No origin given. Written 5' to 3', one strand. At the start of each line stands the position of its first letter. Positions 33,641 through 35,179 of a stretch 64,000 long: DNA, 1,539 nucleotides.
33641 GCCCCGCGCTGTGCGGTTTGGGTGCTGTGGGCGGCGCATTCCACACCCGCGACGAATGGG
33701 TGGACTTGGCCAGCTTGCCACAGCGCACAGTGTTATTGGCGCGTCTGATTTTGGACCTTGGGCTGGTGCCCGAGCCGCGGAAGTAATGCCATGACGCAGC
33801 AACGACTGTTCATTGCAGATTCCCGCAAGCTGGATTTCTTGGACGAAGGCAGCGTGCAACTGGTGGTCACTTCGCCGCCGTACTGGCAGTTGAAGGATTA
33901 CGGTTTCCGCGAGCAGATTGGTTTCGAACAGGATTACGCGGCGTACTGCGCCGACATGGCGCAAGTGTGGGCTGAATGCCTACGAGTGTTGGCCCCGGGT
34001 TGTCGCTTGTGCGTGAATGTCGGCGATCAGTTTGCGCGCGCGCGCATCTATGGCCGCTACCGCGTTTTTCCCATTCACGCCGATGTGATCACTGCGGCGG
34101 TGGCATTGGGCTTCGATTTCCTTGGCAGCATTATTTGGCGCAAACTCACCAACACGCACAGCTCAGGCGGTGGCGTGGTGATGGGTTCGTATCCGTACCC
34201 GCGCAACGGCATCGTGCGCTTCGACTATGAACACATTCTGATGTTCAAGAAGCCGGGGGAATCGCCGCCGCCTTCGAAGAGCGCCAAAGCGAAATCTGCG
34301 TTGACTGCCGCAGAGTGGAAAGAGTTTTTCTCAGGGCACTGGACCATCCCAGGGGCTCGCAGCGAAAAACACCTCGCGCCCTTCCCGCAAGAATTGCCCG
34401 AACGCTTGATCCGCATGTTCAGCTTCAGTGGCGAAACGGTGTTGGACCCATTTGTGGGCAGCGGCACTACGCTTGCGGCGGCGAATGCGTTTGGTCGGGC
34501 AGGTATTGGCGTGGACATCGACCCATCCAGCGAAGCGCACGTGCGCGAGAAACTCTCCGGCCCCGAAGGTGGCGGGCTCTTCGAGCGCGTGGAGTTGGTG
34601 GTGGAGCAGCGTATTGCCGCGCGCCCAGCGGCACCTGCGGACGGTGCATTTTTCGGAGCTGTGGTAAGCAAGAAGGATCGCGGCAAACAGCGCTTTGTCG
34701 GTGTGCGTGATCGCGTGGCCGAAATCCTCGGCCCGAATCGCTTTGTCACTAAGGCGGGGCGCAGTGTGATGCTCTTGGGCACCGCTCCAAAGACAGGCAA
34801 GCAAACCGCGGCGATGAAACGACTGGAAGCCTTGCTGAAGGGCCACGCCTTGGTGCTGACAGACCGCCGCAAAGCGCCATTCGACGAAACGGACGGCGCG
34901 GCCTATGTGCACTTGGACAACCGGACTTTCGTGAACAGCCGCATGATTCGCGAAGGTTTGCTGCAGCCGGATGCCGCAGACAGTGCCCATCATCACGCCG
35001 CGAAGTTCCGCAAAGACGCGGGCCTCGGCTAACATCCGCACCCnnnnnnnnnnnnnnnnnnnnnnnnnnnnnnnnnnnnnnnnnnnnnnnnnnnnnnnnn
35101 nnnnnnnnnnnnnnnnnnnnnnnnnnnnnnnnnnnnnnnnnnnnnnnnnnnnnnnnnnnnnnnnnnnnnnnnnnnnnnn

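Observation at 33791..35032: DNA methyltransferase without adjacent restriction partner, fused to a degenerate staphylococcal-nuclease-like domain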

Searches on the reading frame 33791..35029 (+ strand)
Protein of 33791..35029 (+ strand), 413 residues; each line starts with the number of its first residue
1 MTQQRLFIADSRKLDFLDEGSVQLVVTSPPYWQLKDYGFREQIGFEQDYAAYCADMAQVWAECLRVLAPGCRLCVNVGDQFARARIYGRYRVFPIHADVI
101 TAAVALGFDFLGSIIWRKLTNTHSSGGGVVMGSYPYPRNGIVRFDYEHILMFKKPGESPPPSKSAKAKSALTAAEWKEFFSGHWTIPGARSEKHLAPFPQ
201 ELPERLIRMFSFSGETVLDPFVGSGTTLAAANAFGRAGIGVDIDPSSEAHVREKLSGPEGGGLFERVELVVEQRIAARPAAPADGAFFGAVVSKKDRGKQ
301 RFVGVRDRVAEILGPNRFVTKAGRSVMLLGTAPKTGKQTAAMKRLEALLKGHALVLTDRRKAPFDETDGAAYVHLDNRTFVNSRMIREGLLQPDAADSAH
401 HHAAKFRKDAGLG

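Call 3: search_protein_families(library=pfam, proteins=[window:33791-35029:+], max_evalue=1)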
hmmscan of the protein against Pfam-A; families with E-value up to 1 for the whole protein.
window:33791-35029:+ (413 aa): 4 families
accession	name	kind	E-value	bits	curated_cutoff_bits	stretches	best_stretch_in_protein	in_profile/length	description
PF01555.25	N6_N4_Mtase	-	8.7e-37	127.6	26.7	1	22-246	1-214/221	DNA methylase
PF08241.18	Methyltransf_11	-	0.0069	17.4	21.2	0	51-74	71-94/95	Methyltransferase domain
PF01170.24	UPF0020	-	0.02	15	22.3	0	189-228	3-43/197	RMKL-like, methyltransferase domain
PF13649.12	Methyltransf_25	-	0.049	14.8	27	0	217-257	1-43/97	Methyltransferase domain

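Call 4: search_protein_families(library=ncbifam, proteins=[window:33791-35029:+], max_evalue=1)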
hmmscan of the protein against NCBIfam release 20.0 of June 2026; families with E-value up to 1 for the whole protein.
window:33791-35029:+ (413 aa): 9 families
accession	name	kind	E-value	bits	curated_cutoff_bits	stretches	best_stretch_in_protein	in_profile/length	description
NF008572.0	PRK11524.1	equivalog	3.2e-11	42.9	292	2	192-244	193-245/294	adenine-specific DNA-methyltransferase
NF050803.1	DnaMtaseCcrMCaul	equivalog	4.6e-08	32.4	830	1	193-255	185-247/350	adenine-specific DNA-methyltransferase CcrM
NF010253.0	PRK13699.1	subfamily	1.5e-05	24.8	244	1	199-243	149-193/226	DNA methyltransferase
TIGR01177.1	TIGR01177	hypoth_equivalog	0.0053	16.1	316.55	1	214-245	183-214/330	TIGR01177 family methyltransferase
NF001790.0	PRK00517.3-3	equivalog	0.014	14.8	269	1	212-247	121-157/262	50S ribosomal protein L11 methyltransferase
NF003766.0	PRK05362.1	equivalog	0.023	13.4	256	1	165-228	74-139/396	phosphopentomutase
NF040721.1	Trm14_Arch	equivalog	0.047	12.8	280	1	193-232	170-210/370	tRNA (guanine(6)-N2)-methyltransferase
NF045667.1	MTase_DVU1556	equivalog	0.077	12.4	155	0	53-84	97-126/213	DVU_1556 family methyltransferase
TIGR01696.1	deoB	equivalog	0.17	10.6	341.2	1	172-228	73-130/381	phosphopentomutase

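Call 5: find_homologous_proteins(query=window:33791-35029:+, max_evalue=0.00001)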
Query window:33791-35029:+ (413 aa): 7832 proteins with E <= 0.00001 among 8000 candidates; the best 120 are listed.
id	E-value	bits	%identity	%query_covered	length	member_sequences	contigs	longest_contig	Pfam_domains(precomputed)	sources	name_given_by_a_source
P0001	3.1e-279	944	100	100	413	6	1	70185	PF01555.25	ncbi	-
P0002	1.1e-227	774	82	99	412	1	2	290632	PF01555.25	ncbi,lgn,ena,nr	ncbi:MAG: site-specific DNA-methyltransferase [Planctomycetes bacterium]|nr:site-specific DNA-methyl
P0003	1.7e-151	523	57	99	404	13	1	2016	PF01555.25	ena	-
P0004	5.8e-150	518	57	99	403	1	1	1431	PF01555.25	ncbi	-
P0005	1.3e-147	510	56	99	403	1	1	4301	PF01555.25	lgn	-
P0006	2.6e-146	506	57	99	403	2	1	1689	PF01555.25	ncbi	-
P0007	3.4e-146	506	55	99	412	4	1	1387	PF01555.25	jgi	-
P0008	5.1e-146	505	56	98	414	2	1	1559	PF01555.25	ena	-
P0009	1.0e-145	504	56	99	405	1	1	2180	PF01555.25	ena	-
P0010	1.3e-145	504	56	99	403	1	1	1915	PF01555.25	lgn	-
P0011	8.9e-145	501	56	99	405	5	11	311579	PF01555.25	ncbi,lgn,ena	-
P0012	8.0e-144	498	58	95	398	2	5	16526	PF01555.25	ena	-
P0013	2.2e-143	496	53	99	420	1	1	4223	PF01555.25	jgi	jgi:site-specific DNA-methyltransferase (adenine-specific)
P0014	4.4e-137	476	51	98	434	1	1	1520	PF01555.25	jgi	jgi:site-specific DNA-methyltransferase (adenine-specific)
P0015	1.5e-116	408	47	98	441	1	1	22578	PF01555.25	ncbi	ncbi:MAG: site-specific DNA-methyltransferase [Thermodesulfobacteriota bacterium]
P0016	6.7e-116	406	48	98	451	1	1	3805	PF00565.24,PF01555.25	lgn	-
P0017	1.2e-114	402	47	98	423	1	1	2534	PF01555.25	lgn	-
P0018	1.7e-114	401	49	97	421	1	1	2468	PF01555.25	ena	-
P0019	2.3e-114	401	48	98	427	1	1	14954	PF01555.25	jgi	jgi:modification methylase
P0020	3.6e-114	400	50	93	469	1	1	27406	PF01555.25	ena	-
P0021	2.8e-113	397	46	99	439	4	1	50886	PF00565.24,PF01555.25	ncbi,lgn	ncbi:MAG: DNA methyltransferase [Thermoplasmata archaeon]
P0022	4.6e-113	396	48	93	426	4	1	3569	PF01555.25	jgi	-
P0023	5.2e-113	396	47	98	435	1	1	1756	PF00565.24,PF01555.25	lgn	-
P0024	5.8e-113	396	46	96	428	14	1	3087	PF01555.25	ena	-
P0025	6.2e-113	396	49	93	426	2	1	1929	PF01555.25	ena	-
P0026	8.8e-113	396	48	94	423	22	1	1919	PF01555.25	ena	-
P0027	1.1e-112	395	48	93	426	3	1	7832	PF01555.25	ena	-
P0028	2.4e-112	394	48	94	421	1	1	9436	PF01555.25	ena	-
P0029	3.8e-112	393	48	93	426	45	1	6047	PF01555.25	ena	-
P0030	7.9e-112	392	48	98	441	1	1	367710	PF01555.25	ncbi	-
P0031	8.3e-112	392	47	96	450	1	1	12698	PF00565.24,PF01555.25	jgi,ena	-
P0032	1.3e-111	392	47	93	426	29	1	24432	PF01555.25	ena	-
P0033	2.6e-111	391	48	97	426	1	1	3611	PF01555.25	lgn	-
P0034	2.6e-111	391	48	93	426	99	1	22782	PF01555.25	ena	-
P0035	2.8e-111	391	47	97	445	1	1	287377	PF00565.24,PF01555.25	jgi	-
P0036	3.6e-111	390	46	98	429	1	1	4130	PF01555.25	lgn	-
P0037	4.0e-111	390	46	98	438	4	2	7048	PF01555.25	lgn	-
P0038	5.5e-111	390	45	98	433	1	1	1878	PF00565.24,PF01555.25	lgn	-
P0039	1.1e-110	389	45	96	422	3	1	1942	PF01555.25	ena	-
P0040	1.6e-110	388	46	96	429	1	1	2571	PF01555.25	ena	-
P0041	1.9e-110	388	47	95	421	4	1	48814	PF01555.25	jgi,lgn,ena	-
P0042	2.4e-110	388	45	96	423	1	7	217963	PF01555.25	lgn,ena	-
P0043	2.8e-110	387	47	98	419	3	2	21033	PF01555.25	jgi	jgi:site-specific DNA-methyltransferase (adenine-specific)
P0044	5.8e-110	386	46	95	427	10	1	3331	PF01555.25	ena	-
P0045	8.1e-110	386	45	99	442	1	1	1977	PF01555.25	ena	-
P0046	8.6e-110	386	46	98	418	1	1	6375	PF00565.24,PF01555.25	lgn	-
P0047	9.1e-110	386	46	95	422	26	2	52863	PF01555.25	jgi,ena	-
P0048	9.8e-110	385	46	96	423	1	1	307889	PF01555.25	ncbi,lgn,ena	-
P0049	1.8e-109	385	46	98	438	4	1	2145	PF00565.24,PF01555.25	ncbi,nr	ncbi:MAG TPA: DNA methyltransferase [candidate division Zixibacteria bacterium]|nr:DNA methyltransfe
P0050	2.1e-109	384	45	98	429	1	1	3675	PF00565.24,PF01555.25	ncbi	-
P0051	2.5e-109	384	47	94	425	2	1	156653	PF01555.25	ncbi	-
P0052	2.5e-109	384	45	99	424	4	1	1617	PF01555.25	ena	-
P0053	2.7e-109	384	45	98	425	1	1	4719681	PF01555.25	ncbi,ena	-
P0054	3.6e-109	384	47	95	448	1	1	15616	PF00565.24,PF01555.25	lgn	-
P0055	4.5e-109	383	46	96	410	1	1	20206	PF01555.25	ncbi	-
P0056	4.7e-109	383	47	95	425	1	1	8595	PF01555.25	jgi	jgi:modification methylase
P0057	5.4e-109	383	44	97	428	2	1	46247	PF00565.24,PF01555.25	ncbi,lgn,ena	-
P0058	7.2e-109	383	46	98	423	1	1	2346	PF01555.25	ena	-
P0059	7.6e-109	383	45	98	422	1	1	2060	PF01555.25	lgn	-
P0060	8.4e-109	382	46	95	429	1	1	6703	PF01555.25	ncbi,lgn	-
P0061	9.2e-109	382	45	95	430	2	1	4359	PF01555.25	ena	-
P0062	9.6e-109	382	46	98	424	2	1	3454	PF01555.25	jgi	-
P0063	1.0e-108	382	46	96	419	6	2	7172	PF01555.25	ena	-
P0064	1.1e-108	382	43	98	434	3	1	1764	PF01555.25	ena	-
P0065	1.5e-108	382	46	98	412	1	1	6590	PF01555.25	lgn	-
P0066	1.6e-108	381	44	99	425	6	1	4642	PF01555.25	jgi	-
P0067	1.7e-108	381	47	95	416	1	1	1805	PF01555.25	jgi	jgi:site-specific DNA-methyltransferase (adenine-specific)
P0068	2.0e-108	381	46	98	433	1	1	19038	PF00565.24,PF01555.25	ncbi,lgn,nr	ncbi:MAG TPA: DNA methyltransferase [Verrucomicrobiae bacterium]|nr:DNA methyltransferase [Verrucomi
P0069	2.0e-108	381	44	99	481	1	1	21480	PF00565.24,PF01555.25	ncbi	-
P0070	2.0e-108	381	43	99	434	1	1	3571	PF01555.25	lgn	-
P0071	2.1e-108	381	45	99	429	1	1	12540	PF01555.25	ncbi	-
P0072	2.3e-108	381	45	98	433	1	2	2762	PF00565.24,PF01555.25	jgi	jgi:site-specific DNA-methyltransferase (adenine-specific)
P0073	2.7e-108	381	45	99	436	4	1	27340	PF01555.25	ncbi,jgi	ncbi:MAG: DNA methyltransferase [Pseudomonadota bacterium]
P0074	2.7e-108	381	47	95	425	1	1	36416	PF01555.25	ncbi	-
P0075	2.7e-108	381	45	99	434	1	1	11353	PF01555.25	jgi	jgi:modification methylase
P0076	2.9e-108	381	49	95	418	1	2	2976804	PF01555.25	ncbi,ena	-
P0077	3.1e-108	381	46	98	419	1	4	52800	PF01555.25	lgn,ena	-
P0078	4.0e-108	380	43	97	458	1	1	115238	PF00565.24,PF01555.25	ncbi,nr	ncbi:MAG: DNA methyltransferase [Candidatus Sumerlaeia bacterium]|nr:DNA methyltransferase [Candidat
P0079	5.0e-108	380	44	98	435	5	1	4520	PF01555.25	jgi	jgi:modification methylase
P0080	5.5e-108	380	44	98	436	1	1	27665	PF01555.25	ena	-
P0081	5.9e-108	380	51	70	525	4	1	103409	PF00565.24,PF01555.25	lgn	-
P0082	6.1e-108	380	43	98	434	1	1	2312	PF00565.24,PF01555.25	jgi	jgi:modification methylase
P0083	6.3e-108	380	45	98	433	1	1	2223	PF00565.24,PF01555.25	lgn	-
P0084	6.3e-108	380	45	99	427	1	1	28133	PF01555.25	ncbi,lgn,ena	-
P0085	6.5e-108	380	47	94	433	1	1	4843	PF01555.25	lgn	-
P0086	7.9e-108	379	44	96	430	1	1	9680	PF00565.24,PF01555.25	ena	-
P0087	8.1e-108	379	44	96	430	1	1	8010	PF00565.24,PF01555.25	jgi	-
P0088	8.5e-108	379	62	62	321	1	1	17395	PF01555.25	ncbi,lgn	-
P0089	1.0e-107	379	46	96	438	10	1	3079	PF00565.24,PF01555.25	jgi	-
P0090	1.1e-107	379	45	97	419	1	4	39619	PF00565.24,PF01555.25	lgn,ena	-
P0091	1.1e-107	379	46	98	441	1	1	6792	PF00565.24,PF01555.25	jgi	-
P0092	1.2e-107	379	44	100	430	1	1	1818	PF01555.25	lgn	-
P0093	1.4e-107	378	45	95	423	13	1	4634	PF01555.25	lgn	-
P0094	1.4e-107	378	45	99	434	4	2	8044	PF01555.25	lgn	-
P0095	1.6e-107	378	46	98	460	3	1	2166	PF00565.24,PF01555.25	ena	-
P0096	1.8e-107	378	45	96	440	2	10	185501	PF01555.25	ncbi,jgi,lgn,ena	-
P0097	2.1e-107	378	45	98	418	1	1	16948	PF01555.25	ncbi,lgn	-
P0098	2.3e-107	378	46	97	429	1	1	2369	PF01555.25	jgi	-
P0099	2.3e-107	378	45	95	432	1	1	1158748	PF01555.25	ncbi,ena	-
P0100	2.6e-107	378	45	98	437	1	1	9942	PF01555.25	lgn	-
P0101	2.6e-107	377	43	98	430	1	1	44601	PF01555.25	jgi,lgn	jgi:site-specific DNA-methyltransferase (adenine-specific)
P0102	2.7e-107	377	43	97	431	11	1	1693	PF01555.25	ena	-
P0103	3.0e-107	377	47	94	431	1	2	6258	PF00565.24,PF01555.25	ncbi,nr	ncbi:MAG: DNA methyltransferase [Abditibacteriales bacterium]|nr:DNA methyltransferase [Abditibacter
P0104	3.1e-107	377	46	99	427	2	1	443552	PF01555.25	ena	-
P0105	3.1e-107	377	44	95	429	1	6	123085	PF01555.25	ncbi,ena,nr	ncbi:MAG: site-specific DNA-methyltransferase [Oscillibacter sp.]|nr:site-specific DNA-methyltransfe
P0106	3.3e-107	377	44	98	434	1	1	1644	PF00565.24,PF01555.25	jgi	jgi:site-specific DNA-methyltransferase (adenine-specific)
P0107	3.5e-107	377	47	95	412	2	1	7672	PF01555.25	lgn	-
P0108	3.6e-107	377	46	94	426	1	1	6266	PF01555.25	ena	-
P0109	3.6e-107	377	47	95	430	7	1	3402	PF01555.25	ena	-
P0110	3.6e-107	377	44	96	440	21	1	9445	PF01555.25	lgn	-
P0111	4.0e-107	377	47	95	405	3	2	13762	PF01555.25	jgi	-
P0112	4.2e-107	377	44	100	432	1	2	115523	PF00565.24,PF01555.25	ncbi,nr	ncbi:MAG: DNA methyltransferase [Saprospiraceae bacterium]|nr:DNA methyltransferase [Saprospiraceae 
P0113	4.3e-107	377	45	98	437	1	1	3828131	PF01555.25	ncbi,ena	-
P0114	4.3e-107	377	47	98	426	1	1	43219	PF01555.25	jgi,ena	-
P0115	4.6e-107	377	44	96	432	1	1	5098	PF01555.25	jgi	jgi:modification methylase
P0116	5.0e-107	377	46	96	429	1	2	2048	PF01555.25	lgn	-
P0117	5.5e-107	376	45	96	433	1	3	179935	PF00565.24,PF01555.25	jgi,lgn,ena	-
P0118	6.9e-107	376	44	96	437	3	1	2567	PF01555.25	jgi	jgi:DNA modification methylase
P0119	8.7e-107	376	44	96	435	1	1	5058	PF00565.24,PF01555.25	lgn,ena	-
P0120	1.1e-106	375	44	98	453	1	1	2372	PF00565.24,PF01555.25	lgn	-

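Call 6: search_solved_structures(query=window:33791-35029:+, max_evalue=1, show_alignments=2)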
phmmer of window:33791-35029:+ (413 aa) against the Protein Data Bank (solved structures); distinct sequences matched with E-value up to 1: 15.
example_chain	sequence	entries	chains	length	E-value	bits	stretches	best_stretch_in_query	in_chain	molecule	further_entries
2zie_A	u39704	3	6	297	6.7e-62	213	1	4-256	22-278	Putative modification methylase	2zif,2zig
8s9m_A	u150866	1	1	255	7e-14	54.9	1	177-254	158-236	DNA cytosine-N4 methyltransferase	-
8s9n_A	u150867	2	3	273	9.1e-14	54.5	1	177-254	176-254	DNA cytosine-N4 methyltransferase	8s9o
9c3u_A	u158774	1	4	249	7.2e-08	35.1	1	10-254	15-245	Methyltransferase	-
8urk_A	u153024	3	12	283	8.6e-08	34.8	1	10-255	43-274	Methyltransferase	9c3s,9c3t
1g60_A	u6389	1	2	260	4.2e-07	32.6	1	193-244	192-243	Adenine-specific Methyltransferase MboIIA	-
6pbd_A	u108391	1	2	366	2.6e-06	30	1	179-254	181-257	Modification methylase CcrMI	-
1eg2_A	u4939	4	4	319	4.1e-06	29.3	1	194-267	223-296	MODIFICATION METHYLASE RSRI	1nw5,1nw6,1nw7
1nw8_A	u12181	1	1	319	6.9e-06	28.6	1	194-267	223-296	MODIFICATION METHYLASE RSRI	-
1boo_A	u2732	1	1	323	1.1e-05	27.9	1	192-246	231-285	PROTEIN (N-4 CYTOSINE-SPECIFIC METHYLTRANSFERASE PVU II)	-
5hfj_A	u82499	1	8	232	0.0086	18.4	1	186-244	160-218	Adenine specific DNA methyltransferase (DpnA)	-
5hek_A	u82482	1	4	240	0.009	18.3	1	186-244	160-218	Adenine specific DNA methyltransferase (DpnA)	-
2k32_A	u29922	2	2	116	0.1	14.8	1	359-402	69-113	A | AcrA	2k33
6zxw_G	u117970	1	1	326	0.54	12.5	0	202-244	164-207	tRNA (Guanine(10)-N2)-dimethyltransferase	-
6zxv_A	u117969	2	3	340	0.58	12.3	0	202-244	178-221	tRNA (Guanine(10)-N2)-dimethyltransferase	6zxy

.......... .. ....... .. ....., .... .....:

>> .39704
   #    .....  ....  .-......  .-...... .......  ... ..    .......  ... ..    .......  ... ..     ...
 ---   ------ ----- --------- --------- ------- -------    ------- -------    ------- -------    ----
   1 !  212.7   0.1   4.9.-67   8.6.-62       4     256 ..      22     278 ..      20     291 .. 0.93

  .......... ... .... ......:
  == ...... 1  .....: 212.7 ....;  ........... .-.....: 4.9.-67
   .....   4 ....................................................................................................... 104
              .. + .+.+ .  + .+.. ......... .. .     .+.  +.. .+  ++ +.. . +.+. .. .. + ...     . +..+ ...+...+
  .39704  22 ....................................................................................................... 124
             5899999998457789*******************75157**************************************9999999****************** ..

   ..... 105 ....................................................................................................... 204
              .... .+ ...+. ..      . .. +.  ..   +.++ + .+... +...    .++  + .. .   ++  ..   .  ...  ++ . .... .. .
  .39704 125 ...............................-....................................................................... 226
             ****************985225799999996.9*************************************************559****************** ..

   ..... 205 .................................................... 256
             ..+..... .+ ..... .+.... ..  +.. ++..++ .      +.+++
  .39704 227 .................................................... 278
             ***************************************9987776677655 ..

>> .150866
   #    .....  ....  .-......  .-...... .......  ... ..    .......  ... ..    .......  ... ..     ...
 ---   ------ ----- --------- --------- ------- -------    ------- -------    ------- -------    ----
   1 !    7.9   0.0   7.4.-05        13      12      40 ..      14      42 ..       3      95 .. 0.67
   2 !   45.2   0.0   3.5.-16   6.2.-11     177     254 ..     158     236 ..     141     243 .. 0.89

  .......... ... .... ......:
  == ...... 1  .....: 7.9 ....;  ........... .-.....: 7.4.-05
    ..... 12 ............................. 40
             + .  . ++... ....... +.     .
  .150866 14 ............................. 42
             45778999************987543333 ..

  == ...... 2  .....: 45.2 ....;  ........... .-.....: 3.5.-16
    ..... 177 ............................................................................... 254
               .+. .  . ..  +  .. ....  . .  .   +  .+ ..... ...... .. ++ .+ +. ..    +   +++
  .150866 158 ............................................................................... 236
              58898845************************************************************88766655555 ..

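Call 15: find_encoding_contigs(protein=P0002, flank=8000, max_places=2)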
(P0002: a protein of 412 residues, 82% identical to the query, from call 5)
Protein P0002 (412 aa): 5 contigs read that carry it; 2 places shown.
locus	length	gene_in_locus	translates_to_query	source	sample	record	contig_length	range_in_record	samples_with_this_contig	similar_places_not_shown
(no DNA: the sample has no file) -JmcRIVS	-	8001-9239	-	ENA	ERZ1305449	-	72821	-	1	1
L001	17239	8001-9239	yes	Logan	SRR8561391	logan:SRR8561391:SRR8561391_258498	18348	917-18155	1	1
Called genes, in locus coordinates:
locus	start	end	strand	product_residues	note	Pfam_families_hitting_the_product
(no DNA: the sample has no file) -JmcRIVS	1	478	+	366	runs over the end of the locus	PF13517:FG-GAP_3 (faint), PF01839:FG-GAP (weak)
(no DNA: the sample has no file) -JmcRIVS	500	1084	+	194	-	-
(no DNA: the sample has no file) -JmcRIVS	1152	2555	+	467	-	PF07995:GSDH, PF23500:DUF7133 (weak)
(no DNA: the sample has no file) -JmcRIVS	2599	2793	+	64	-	-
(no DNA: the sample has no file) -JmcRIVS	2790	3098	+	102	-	-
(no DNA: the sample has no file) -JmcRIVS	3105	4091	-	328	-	PF09084:NMT1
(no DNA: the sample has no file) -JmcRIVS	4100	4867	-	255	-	PF00528:BPD_transp_1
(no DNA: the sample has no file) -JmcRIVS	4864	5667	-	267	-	PF00005:ABC_tran, PF13191:AAA_16 (weak)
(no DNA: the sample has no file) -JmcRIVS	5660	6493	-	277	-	-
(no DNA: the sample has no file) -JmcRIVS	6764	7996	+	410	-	PF01546:Peptidase_M20, PF07687:M20_dimer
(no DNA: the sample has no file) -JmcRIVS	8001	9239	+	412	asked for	PF01555:N6_N4_Mtase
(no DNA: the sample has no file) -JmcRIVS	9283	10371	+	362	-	PF01594:AI-2E_transport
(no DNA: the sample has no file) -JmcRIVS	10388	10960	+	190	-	PF08207:EFP_N, PF01132:EFP, PF09285:Elong-fact-P_C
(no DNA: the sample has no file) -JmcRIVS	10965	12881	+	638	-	PF05691:Raffinose_syn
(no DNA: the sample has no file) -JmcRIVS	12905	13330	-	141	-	-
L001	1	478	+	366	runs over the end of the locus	PF13517:FG-GAP_3 (faint), PF01839:FG-GAP (weak)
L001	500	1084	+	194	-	-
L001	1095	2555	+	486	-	PF07995:GSDH, PF23500:DUF7133 (weak)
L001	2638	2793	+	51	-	-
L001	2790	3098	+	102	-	-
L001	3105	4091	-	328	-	PF09084:NMT1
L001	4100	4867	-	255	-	PF00528:BPD_transp_1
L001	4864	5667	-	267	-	PF00005:ABC_tran, PF13191:AAA_16 (weak)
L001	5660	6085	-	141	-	-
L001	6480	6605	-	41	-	-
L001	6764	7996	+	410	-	PF01546:Peptidase_M20, PF07687:M20_dimer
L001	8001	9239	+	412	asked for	PF01555:N6_N4_Mtase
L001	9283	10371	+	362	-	PF01594:AI-2E_transport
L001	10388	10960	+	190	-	PF08207:EFP_N, PF01132:EFP, PF09285:Elong-fact-P_C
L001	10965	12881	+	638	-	PF05691:Raffinose_syn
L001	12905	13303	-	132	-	-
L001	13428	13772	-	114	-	PF12838:Fer4_7, PF00037:Fer4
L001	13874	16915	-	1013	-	PF00176:SNF2-rel_dom, PF04851:ResIII, PF00271:Helicase_C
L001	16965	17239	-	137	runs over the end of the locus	PF13279:4HBT_2, PF03061:4HBT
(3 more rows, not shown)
